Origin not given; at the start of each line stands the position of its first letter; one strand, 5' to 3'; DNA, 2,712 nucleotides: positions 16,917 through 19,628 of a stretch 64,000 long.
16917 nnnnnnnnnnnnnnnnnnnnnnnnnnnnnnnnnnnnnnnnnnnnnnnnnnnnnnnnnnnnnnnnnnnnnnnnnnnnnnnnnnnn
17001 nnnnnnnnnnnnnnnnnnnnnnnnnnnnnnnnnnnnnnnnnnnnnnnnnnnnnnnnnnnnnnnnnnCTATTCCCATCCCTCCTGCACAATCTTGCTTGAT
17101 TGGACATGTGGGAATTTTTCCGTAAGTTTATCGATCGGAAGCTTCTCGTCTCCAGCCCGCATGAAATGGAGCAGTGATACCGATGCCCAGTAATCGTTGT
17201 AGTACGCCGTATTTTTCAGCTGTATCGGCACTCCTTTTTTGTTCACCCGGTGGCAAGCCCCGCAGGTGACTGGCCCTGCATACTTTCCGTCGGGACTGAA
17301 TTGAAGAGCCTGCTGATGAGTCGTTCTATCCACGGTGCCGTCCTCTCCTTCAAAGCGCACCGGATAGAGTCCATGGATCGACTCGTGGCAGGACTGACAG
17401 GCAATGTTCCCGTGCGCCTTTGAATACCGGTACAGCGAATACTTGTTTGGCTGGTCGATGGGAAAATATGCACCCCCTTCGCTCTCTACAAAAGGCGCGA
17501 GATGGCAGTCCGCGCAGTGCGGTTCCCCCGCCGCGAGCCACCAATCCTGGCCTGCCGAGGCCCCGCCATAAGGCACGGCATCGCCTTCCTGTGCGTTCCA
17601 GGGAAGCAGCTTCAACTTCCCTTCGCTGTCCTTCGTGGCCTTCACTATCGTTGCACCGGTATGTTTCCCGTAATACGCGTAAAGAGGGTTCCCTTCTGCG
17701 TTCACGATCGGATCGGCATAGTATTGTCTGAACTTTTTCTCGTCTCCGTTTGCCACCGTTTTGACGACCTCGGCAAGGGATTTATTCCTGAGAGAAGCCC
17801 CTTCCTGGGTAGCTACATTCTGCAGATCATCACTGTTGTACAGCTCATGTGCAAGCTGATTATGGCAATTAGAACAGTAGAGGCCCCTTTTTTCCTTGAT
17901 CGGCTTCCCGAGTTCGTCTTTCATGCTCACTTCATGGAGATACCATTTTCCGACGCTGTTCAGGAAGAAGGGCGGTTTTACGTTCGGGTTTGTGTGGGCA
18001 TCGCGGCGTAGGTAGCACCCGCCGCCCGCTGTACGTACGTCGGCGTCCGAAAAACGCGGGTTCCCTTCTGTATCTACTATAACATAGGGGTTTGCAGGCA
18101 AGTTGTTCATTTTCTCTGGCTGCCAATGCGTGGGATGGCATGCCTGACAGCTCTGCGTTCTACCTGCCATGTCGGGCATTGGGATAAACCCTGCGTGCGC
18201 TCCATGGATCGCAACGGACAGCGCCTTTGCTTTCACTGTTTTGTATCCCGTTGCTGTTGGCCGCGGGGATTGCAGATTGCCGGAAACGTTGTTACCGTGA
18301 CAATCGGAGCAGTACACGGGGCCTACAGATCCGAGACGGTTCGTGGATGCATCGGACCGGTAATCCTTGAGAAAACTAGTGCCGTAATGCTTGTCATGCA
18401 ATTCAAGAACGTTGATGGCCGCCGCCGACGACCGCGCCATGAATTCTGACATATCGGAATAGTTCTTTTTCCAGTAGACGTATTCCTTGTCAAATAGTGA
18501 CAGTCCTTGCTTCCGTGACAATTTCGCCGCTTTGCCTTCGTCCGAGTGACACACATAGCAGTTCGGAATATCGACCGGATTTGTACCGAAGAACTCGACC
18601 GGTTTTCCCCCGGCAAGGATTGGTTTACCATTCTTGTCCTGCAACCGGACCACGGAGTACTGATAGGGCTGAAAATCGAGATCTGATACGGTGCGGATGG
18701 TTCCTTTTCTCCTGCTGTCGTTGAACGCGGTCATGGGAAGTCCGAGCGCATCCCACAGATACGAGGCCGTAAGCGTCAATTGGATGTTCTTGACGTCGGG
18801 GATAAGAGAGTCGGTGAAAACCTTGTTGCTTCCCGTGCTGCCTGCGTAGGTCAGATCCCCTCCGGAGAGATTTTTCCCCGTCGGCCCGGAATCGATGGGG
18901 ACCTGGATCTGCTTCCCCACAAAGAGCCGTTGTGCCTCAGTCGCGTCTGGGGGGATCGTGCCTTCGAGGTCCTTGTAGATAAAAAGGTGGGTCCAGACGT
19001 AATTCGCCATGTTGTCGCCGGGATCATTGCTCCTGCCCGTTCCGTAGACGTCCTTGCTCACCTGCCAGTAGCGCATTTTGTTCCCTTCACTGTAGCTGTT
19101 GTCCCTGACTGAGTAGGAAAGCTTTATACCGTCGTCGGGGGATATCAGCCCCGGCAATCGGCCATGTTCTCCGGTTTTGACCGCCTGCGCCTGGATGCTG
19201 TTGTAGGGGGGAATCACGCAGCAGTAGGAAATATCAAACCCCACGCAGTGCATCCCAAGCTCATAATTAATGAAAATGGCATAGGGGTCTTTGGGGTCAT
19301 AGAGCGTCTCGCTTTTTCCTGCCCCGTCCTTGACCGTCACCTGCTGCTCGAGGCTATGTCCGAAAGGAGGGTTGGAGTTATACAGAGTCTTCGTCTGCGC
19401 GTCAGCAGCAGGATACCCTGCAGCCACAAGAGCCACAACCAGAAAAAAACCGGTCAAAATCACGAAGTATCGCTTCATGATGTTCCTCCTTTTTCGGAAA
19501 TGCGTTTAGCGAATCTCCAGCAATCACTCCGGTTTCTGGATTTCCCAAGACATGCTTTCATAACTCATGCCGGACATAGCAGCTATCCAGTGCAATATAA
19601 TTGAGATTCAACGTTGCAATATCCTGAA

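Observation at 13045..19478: Rieske/cytochrome b complex operon with three multiheme c-type cytochromes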

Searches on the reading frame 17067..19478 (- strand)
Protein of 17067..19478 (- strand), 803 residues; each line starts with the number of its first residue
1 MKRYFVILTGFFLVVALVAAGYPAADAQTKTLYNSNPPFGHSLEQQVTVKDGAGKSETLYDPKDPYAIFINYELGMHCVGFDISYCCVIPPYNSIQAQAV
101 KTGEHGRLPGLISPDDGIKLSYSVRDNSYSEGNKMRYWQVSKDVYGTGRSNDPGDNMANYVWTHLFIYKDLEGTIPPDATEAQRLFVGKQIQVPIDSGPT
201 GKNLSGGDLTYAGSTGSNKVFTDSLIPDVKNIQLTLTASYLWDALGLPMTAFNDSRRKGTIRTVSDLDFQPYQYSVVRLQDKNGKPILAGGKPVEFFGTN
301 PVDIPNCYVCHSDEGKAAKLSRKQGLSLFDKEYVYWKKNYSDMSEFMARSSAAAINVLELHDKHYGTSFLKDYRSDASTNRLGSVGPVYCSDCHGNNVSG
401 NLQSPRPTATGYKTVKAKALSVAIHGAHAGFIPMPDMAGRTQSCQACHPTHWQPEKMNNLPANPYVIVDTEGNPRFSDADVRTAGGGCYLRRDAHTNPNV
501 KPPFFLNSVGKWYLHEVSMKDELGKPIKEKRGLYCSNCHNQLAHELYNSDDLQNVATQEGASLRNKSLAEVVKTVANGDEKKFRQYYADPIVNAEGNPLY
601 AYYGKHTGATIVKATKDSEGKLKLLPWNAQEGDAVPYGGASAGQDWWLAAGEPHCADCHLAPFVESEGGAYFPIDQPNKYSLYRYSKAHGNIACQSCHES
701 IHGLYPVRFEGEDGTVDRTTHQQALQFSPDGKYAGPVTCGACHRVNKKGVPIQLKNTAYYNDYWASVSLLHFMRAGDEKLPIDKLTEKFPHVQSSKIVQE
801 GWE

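Call 4: search_protein_families(library=pfam, proteins=[window:17067-19478:-], max_evalue=0.01)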
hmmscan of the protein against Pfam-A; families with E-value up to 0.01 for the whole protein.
window:17067-19478:- (803 aa): 4 families
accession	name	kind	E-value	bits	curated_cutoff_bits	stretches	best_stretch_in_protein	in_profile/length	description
PF14522.11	Cytochrome_C7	-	4.2e-09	36.5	24.8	0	690-743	12-66/67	Cytochrome c7 and related cytochrome c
PF22113.1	Mtrc-MtrF_II-IV_dom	-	1.5e-07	31.5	30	0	388-457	29-98/176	Outer membrane cytochrome MtrC/MtrF-like, domains II/IV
PF09699.15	Paired_CXXCH_1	-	5.5e-05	23.2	20.6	0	654-700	8-38/41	Doubled CXXCH motif (Paired_CXXCH_1)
PF00034.26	Cytochrom_C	-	0.0062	18.3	21.3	0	738-757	11-33/90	Cytochrome c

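Call 5: search_protein_families(library=ncbifam, proteins=[window:17067-19478:-], max_evalue=0.01)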
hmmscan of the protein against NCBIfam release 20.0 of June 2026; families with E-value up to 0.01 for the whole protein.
window:17067-19478:- (803 aa): 0 families

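Call 10: search_solved_structures(query=window:17067-19478:-, max_evalue=1)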
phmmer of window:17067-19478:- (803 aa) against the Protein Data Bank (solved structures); distinct sequences matched with E-value up to 1: 3.
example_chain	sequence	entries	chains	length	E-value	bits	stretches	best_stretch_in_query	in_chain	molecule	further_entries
6btm_A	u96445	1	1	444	0.14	13.9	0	654-698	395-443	Alternative Complex III subunit A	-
3ewb_X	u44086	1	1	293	0.2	13.4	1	174-250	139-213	2-isopropylmalate synthase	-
1aqe_A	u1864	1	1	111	0.89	11.2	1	684-751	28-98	CYTOCHROME C3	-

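Call 13: find_homologous_proteins(query=window:17067-19478:-, max_evalue=0.001)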
Query window:17067-19478:- (803 aa): 532 proteins with E <= 0.001 among 8000 candidates; the best 120 are listed.
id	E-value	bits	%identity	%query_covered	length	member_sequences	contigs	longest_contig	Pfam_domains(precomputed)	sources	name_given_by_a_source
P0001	0.0e+0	1730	89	100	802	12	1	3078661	PF09699.16,PF14522.12,PF22113.2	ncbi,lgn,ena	-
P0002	0.0e+0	1680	87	100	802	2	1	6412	PF09699.16,PF14522.12,PF22113.2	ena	-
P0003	0.0e+0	1671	86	100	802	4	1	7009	PF09699.16,PF14522.12,PF22113.2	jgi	jgi:hypothetical protein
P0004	0.0e+0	1660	86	100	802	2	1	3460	PF09699.16,PF13442.12,PF14522.12,PF22113.2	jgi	jgi:hypothetical protein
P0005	0.0e+0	1655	85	100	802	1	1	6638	PF09699.16,PF13442.12,PF14522.12,PF22113.2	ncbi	-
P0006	0.0e+0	1653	85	100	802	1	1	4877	PF14522.12,PF22113.2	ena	-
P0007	0.0e+0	1651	86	100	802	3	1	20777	PF00034.27,PF14522.12,PF22113.2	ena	-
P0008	0.0e+0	1646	84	100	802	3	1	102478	PF14522.12,PF22113.2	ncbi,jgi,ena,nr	ncbi:MAG TPA: hypothetical protein VL087_01790 [Nitrospirota bacterium]|nr:hypothetical protein [Nit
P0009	0.0e+0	1644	84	100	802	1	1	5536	PF09699.16,PF14522.12,PF22113.2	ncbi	-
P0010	0.0e+0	1643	84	100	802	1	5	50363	PF14522.12,PF22113.2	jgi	jgi:hypothetical protein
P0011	0.0e+0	1574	81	100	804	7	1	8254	PF14522.12,PF22113.2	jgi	jgi:mono/diheme cytochrome c family protein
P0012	0.0e+0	1560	80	100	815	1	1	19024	PF09699.16,PF14522.12,PF22113.2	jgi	jgi:hypothetical protein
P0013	0.0e+0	1548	81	97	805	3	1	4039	PF14522.12,PF22113.2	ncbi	-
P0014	0.0e+0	1544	80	100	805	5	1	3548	PF14522.12,PF22113.2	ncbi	-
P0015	0.0e+0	1514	78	100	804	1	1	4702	PF00034.27,PF14522.12,PF22113.2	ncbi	-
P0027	0.0e+0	1442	75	99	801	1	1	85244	PF09699.16,PF14522.12,PF22113.2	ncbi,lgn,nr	ncbi:MAG: cytochrome c3 family protein [Nitrospirae bacterium]|nr:cytochrome c3 family protein [Nitr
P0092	0.0e+0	1322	69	99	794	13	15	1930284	PF00034.27,PF14522.12,PF22113.2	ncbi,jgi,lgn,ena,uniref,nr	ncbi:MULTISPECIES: hypothetical protein [Persephonella]|uniref:Uncharacterized protein n=1 Tax=Perse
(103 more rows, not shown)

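Call 15: find_encoding_contigs(protein=P0001, flank=10000, max_places=3)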
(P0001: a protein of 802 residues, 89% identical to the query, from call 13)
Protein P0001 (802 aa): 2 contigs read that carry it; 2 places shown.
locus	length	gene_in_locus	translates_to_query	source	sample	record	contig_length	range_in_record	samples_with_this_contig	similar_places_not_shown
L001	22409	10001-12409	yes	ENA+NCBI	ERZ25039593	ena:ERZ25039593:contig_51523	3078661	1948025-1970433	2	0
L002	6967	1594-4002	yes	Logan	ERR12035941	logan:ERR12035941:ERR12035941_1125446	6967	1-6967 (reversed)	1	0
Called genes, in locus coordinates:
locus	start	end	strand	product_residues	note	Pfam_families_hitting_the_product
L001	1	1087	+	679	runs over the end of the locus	PF00072:Response_reg, PF08448:PAS_4, PF00512:HisKA (weak), PF02518:HATPase_c, PF00072:Response_reg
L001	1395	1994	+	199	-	PF03975:CheD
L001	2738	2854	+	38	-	-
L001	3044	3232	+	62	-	-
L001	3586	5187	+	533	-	PF00015:MCPsignal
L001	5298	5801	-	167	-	-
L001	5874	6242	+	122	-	-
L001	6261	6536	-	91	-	-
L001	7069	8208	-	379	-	PF01548:DEDD_Tnp_IS110, PF02371:Transposase_20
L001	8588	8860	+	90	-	PF05015:HigB-like_toxin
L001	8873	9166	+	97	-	PF01381:HTH_3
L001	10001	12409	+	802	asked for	PF14522:Cytochrome_C7 (faint), PF22113:Mtrc-MtrF_II-IV_dom (faint), PF09699:Paired_CXXCH_1 (faint)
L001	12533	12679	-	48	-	-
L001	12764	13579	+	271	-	-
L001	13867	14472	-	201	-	PF20398:DUF6691, PF04143:Sulf_transp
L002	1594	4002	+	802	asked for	PF14522:Cytochrome_C7 (faint), PF22113:Mtrc-MtrF_II-IV_dom (faint), PF09699:Paired_CXXCH_1 (faint)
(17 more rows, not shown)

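Call 16: find_encoding_contigs(protein=P0092, flank=10000, max_places=3)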
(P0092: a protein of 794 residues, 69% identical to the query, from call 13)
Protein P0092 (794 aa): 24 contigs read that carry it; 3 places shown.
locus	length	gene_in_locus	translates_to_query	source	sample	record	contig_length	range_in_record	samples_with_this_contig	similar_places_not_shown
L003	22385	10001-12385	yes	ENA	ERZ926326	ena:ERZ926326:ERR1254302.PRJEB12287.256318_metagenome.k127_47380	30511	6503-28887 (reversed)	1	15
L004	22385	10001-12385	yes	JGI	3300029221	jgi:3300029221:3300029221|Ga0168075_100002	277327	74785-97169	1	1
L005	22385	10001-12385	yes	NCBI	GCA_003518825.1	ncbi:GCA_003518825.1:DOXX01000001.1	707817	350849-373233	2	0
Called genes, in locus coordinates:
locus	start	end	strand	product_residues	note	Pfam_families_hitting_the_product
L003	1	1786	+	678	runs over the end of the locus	PF00512:HisKA, PF02518:HATPase_c, PF14501:HATPase_c_5 (weak)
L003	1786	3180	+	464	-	PF00072:Response_reg, PF00158:Sigma54_activat, PF14532:Sigma54_activ_2, PF00004:AAA (weak), PF07728:AAA_5 (weak), PF25601:AAA_lid_14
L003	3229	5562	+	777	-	PF24915:Spectrin_SESTD1 (faint), PF00488:MutS_V, PF20297:MSSS, PF01713:Smr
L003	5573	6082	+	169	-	PF01965:DJ-1_PfpI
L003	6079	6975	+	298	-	PF00480:ROK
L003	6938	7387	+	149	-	-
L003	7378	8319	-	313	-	PF07549:Sec_GG, PF02355:SecD_SecF_C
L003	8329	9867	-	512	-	PF07549:Sec_GG (weak), PF21760:SecD_1st, PF22599:SecDF_P1_head, PF02355:SecD_SecF_C, PF00873:ACR_tran (weak), PF03176:MMPL (weak)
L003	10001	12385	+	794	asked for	PF00034:Cytochrom_C (faint), PF22113:Mtrc-MtrF_II-IV_dom (faint), PF14522:Cytochrome_C7 (faint)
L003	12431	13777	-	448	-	PF00342:PGI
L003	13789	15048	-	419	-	PF02403:Seryl_tRNA_N, PF00587:tRNA-synt_2b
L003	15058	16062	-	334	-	PF07719:TPR_2 (faint), PF13181:TPR_8 (faint), PF13371:TPR_9 (faint), PF13428:TPR_14 (faint), PF13432:TPR_16 (faint), PF13414:TPR_11 (weak), PF00515:TPR_1 (weak), PF14559:TPR_19 (weak), +3 more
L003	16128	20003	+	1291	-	PF04357:TamB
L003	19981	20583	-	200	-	PF00117:GATase, PF07722:Peptidase_C26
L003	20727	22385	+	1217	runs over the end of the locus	PF00521:DNA_topoisoIV, PF14890:Intein_splicing, PF14528:LAGLIDADG_3, PF00521:DNA_topoisoIV, PF03989:DNA_gyraseA_C (faint)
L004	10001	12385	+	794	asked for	PF00034:Cytochrom_C (faint), PF22113:Mtrc-MtrF_II-IV_dom (faint), PF14522:Cytochrome_C7 (faint)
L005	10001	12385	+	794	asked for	PF00034:Cytochrom_C (faint), PF22113:Mtrc-MtrF_II-IV_dom (faint), PF14522:Cytochrome_C7 (faint)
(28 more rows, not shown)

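Call 27: search_protein_representatives(protein=window:17067-19478:-)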
Query: 803 residues. Proteins with E-value up to 0.001 (for the whole library): 515; up to 1e-10: 185; up to 1e-30: 76. The best 150 are listed.
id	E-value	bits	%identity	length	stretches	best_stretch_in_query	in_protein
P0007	0.0e+00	1651.0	87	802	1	8-803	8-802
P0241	5.7e-247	838.9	56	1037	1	57-802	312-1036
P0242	5.5e-232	789.3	63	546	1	29-546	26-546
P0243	8.8e-166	570.3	48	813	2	49-596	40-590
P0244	8.9e-149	514.1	47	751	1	62-775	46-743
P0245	2.9e-139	482.6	46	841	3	65-407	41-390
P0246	7.3e-132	458.1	40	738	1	53-760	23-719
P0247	9.1e-126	438.0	47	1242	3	47-403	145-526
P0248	3.4e-112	393.1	65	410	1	238-492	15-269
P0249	7.6e-112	391.9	47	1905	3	231-564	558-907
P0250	2.1e-105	370.6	67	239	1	111-349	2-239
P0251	2.6e-104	367.0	62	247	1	517-763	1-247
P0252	1.0e-102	361.7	72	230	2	616-749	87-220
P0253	1.4e-100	354.6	66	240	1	575-797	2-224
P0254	5.2e-98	346.2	46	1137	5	127-406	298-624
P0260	7.3e-83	296.0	41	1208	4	634-751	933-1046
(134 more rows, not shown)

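Call 33: find_related_loci(query=A1, collection=genome_contigs, flank=10000)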
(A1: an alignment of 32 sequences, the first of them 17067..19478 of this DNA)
Query A1 (803 aa) in genome_contigs; peptide patterns used: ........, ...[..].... (x = any residue, [..] = any of these).
252 stretches matched a pattern; 241 encode a relative of the query (tblastn E <= 1e-3); the best 80 are kept; 80 distinct loci.
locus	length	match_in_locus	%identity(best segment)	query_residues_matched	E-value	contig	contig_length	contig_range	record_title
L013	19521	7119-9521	89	1-803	0e+0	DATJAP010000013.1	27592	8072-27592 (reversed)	MAG TPA_asm: Nitrospirota bacterium isolate SMAG_U15330 k141_104377, whole genome shotgun sequence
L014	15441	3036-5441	84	1-803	0e+0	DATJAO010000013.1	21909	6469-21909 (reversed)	MAG TPA_asm: Nitrospirota bacterium isolate SMAG_U15329 k141_444606, whole genome shotgun sequence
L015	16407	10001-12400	85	7-803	0e+0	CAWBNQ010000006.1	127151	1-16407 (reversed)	MAG: Nitrospirota bacterium isolate MFD01299.bin.1.15 genome assembly, contig: contig_45874, whole genome shotgun sequen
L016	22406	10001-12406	86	1-803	0e+0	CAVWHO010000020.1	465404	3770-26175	MAG: Nitrospirota bacterium isolate MFD01299.bin.1.129 genome assembly, contig: contig_7980, whole genome shotgun sequen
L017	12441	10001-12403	77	2-803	0e+0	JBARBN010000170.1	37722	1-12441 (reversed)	MAG: Nitrospirota bacterium isolate MFD05764_ilm_asm_bin136 k127_1991545, whole genome shotgun sequence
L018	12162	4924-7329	75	1-803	0e+0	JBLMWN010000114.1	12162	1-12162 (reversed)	MAG: Betaproteobacteria bacterium isolate MAG281 PRJNA957066_bin7_renamed_132, whole genome shotgun sequence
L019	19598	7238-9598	75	13-803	0e+0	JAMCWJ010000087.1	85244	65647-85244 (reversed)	MAG: Nitrospirae bacterium isolate FK_Sedi_B_Bin.60 NODE_514_length_85244_cov_4.32864, whole genome shotgun sequence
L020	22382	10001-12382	74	9-803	0e+0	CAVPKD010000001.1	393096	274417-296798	MAG: Nitrospirota bacterium isolate MFD10007.bin.2.19 genome assembly, contig: contig_16647, whole genome shotgun sequen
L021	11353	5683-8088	75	1-803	0e+0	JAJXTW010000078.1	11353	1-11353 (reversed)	MAG: Nitrospirae bacterium isolate BP4.bin67 NODE_7668_length_11353_cov_1.185551, whole genome shotgun sequence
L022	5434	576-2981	74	1-803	0e+0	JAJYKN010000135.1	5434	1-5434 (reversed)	MAG: Nitrospirae bacterium isolate DBS2-1.bin42 NODE_31124_length_5434_cov_0.868852, whole genome shotgun sequence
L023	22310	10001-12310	75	33-803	0e+0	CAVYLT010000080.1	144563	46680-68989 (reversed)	MAG: Nitrospirota bacterium isolate MFD01299.bin.2.211 genome assembly, contig: contig_57784, whole genome shotgun seque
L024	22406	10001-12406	89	1-803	0e+0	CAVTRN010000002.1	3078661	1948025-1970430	MAG: Nitrospirota bacterium isolate MFD09567.bin.1.28 genome assembly, contig: contig_51523, whole genome shotgun sequen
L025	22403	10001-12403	71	1-803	0e+0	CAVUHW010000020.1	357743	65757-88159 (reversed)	MAG: Nitrospirota bacterium isolate MFD02199.bin.2.126 genome assembly, contig: contig_46014, whole genome shotgun seque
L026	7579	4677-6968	75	39-803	0e+0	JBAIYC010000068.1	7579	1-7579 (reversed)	MAG: Nitrospirota bacterium isolate bin_6 c_000008601563, whole genome shotgun sequence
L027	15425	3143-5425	74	42-803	0e+0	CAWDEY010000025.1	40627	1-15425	MAG: uncultured Nitrospira sp. isolate MFD05942.bin.3.80 genome assembly, contig: contig_74295, whole genome shotgun seq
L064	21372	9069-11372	64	33-803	0e+0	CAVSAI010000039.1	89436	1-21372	MAG: Candidatus Aminicenantes bacterium isolate MFD05942.bin.3.222 genome assembly, contig: contig_54615, whole genome s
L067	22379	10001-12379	62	5-803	0e+0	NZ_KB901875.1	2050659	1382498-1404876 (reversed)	Verrucomicrobium sp. 3C A37ADRAFT_scaffold1.1, whole genome shotgun sequence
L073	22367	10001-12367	66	6-803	0e+0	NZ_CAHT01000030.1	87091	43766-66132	Methylacidiphilum fumariolicum SolV, whole genome shotgun sequence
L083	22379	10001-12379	61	8-803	0e+0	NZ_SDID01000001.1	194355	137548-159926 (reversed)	Sulfurimonas indica strain NW8N contig1, whole genome shotgun sequence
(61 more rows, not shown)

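Call 42: predict_structure(alignment_id=A1)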
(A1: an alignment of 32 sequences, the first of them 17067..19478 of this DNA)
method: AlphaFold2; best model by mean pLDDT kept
length: 803 residues; sequences in the alignment: 32
mean_pLDDT: 46.1   pTM: 0.35
mean pLDDT of the five models: 46.1, 42.4, 42.1, 41.2, 38.8
residues with pLDDT >= 90: 2; 70-90: 116; 50-70: 201; < 50: 484
segments of 3 or more residues with pLDDT < 50: 21-45, 62-64, 68-97, 106-110, 125-175, 184-204, 211-274, 297-307, 378-498, 500-505, 554-559, 604-617, 620-744
pLDDT, mean of each block of 10 residues (from residue 1): 68 66 35 32 50 56 49 27 24 45 51 62 47 26 31 31 31 48 45 33 48 37 41 37 25 28 29 55 75 55 41 66 81 73 63 66 62 53 32 29 27 28 33 27 24 33 41 36 35 39 55 78 74 59 69 51 79 88 81 64 45 41 38 31 28 30 22 23 22 23 26 34 32 33 52 69 63 58 72 68 62
secondary structure, 60 per line:
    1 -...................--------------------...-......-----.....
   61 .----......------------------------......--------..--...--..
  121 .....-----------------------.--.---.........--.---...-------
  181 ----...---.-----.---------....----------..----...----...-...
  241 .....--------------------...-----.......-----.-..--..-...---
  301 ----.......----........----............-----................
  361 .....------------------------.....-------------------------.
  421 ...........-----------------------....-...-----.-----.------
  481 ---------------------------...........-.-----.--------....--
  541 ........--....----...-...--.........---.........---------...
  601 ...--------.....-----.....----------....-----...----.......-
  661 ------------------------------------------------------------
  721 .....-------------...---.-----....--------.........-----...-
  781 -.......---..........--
elements in order (helices of 4 or more, strands of 3 or more residues): H2-20 E45-50 E56-61 E66-71 E96-101 E119-125 H156-164 E185-187 E207-210 E234-236 H238-245 E274-280 E295-297 H305-311 H316-323 H328-339 H345-365 H390-394 H420-431 H455-458 H508-518 H535-538 H541-548 E551-554 E559-561 H568-576 H580-588 H598-603 E612-616 E622-626 H637-640 H653-659 H721-725 H763-771 H782-788 H792-801
